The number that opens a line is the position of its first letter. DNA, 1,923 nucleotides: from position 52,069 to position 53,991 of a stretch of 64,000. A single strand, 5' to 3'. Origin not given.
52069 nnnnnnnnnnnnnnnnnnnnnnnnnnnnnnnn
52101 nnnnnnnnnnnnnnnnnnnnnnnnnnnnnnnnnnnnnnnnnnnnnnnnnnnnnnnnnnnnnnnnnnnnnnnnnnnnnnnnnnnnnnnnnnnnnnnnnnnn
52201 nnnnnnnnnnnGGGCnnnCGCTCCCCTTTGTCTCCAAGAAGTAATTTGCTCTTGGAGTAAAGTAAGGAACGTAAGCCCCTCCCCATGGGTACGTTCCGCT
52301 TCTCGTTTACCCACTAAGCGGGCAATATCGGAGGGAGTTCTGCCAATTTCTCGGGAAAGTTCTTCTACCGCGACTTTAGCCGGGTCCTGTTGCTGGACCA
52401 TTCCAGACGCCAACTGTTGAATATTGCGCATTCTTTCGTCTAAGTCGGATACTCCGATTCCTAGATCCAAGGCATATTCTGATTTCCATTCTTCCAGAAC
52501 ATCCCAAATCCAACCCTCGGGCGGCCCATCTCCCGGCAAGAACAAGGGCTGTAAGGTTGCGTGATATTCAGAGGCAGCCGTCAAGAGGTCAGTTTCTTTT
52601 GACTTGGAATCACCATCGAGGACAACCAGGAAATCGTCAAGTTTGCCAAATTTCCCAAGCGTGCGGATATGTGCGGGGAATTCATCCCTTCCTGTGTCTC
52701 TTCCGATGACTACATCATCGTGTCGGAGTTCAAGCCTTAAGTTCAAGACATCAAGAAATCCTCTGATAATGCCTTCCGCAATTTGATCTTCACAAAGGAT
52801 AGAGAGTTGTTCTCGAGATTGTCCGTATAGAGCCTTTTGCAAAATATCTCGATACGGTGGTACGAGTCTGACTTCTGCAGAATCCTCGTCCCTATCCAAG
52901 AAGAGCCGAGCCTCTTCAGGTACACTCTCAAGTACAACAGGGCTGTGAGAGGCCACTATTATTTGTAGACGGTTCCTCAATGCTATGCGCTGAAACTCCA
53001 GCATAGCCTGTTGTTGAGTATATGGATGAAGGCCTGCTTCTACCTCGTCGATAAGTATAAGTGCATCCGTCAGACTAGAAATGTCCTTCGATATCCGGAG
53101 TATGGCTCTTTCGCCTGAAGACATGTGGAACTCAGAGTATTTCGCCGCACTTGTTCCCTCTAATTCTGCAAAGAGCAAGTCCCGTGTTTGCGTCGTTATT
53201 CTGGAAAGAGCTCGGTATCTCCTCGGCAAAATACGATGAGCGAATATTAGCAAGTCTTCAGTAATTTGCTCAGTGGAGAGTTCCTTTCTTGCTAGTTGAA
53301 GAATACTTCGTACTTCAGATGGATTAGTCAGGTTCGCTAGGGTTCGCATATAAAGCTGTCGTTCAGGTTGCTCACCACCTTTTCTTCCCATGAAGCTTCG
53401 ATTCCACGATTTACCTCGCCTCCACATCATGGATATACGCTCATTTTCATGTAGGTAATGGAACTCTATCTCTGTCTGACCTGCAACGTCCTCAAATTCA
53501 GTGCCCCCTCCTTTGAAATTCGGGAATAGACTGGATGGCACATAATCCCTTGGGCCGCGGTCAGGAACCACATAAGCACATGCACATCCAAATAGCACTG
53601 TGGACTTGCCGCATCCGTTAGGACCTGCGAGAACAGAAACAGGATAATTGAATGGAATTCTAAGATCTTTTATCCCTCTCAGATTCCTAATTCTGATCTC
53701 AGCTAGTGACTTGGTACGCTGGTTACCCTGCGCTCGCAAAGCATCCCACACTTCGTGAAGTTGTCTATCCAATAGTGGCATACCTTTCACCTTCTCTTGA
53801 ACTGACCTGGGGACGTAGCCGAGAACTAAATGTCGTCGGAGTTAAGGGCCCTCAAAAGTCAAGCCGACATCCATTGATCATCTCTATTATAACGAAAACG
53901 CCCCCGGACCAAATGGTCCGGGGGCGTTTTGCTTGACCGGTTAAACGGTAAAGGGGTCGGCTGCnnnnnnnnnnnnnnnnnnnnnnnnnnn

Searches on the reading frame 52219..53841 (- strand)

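Call 80: search_protein_families(library=pfam, proteins=[window:52219-53841:-], max_evalue=0.01)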
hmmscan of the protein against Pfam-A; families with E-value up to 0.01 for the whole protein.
window:52219-53841:- (541 aa): 5 families
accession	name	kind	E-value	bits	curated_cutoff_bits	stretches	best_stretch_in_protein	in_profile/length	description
PF13175.12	AAA_15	-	2.2e-15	57.6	32.1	2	252-302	322-372/374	AAA ATPase domain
PF13304.12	AAA_21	-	2e-14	54.8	27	1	175-305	196-304/304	AAA domain, putative AbiEii toxin, Type IV TA system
PF13476.12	AAA_23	-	2e-08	35.6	27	1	49-141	2-87/201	AAA domain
PF02463.25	SMC_N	-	1.2e-07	31.9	40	1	46-315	2-213/220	RecF/RecN/SMC N terminal domain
PF00005.33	ABC_tran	-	0.0035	18.4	25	0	69-83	14-28/137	ABC transporter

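Call 81: search_protein_families(library=padloc, proteins=[window:52219-53841:-], max_evalue=0.001)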
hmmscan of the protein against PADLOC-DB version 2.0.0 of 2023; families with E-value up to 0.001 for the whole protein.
window:52219-53841:- (541 aa): 128 families (the best 25 are shown)
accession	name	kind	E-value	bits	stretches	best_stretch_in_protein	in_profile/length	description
PDLC04149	HEC-04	-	3.4e-39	132.8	1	37-506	18-461/494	-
PDLC02914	ATPase-Toprim_I-B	-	1.7e-21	74.9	1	194-416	140-358/443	-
PDLC00278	PtuA1|PtuA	-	3.3e-19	67.5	2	252-321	281-348/436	AAA ATPase domain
PDLC00289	PtuA1|PtuA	-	3.5e-19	67.1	1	239-321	227-309/404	AAA ATPase domain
PDLC02981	AriAB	-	1.2e-18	65.2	2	46-83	3-40/694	-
PDLC02980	AriA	-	1.5e-18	65.8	1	69-305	2-304/304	-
PDLC02979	AriA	-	3.7e-18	64.5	2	240-303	300-372/373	-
PDLC02913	ATPase_I-A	-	5.3e-18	63.4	2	259-318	364-420/508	-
PDLC00310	PtuA1|PtuA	-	8.2e-18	62.7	2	254-322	286-352/443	AAA ATPase domain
PDLC00271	PtuA1|PtuA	-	1.3e-17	62.5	2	258-318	278-336/421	AAA ATPase domain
PDLC04135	mad3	-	2.4e-16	58.2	2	219-307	245-330/374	mads_3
PDLC00298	PtuA1|PtuA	-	6.8e-16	56.3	2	252-319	275-340/423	AAA ATPase domain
PDLC00299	PtuA1|PtuA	-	1.2e-15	55.4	2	259-318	378-435/535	AAA ATPase domain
PDLC00284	PtuA1|PtuA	-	1.4e-15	55.2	2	259-320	392-451/545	AAA ATPase domain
PDLC00279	PtuA1|PtuA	-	2e-15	54.8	2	44-91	4-51/416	AAA ATPase domain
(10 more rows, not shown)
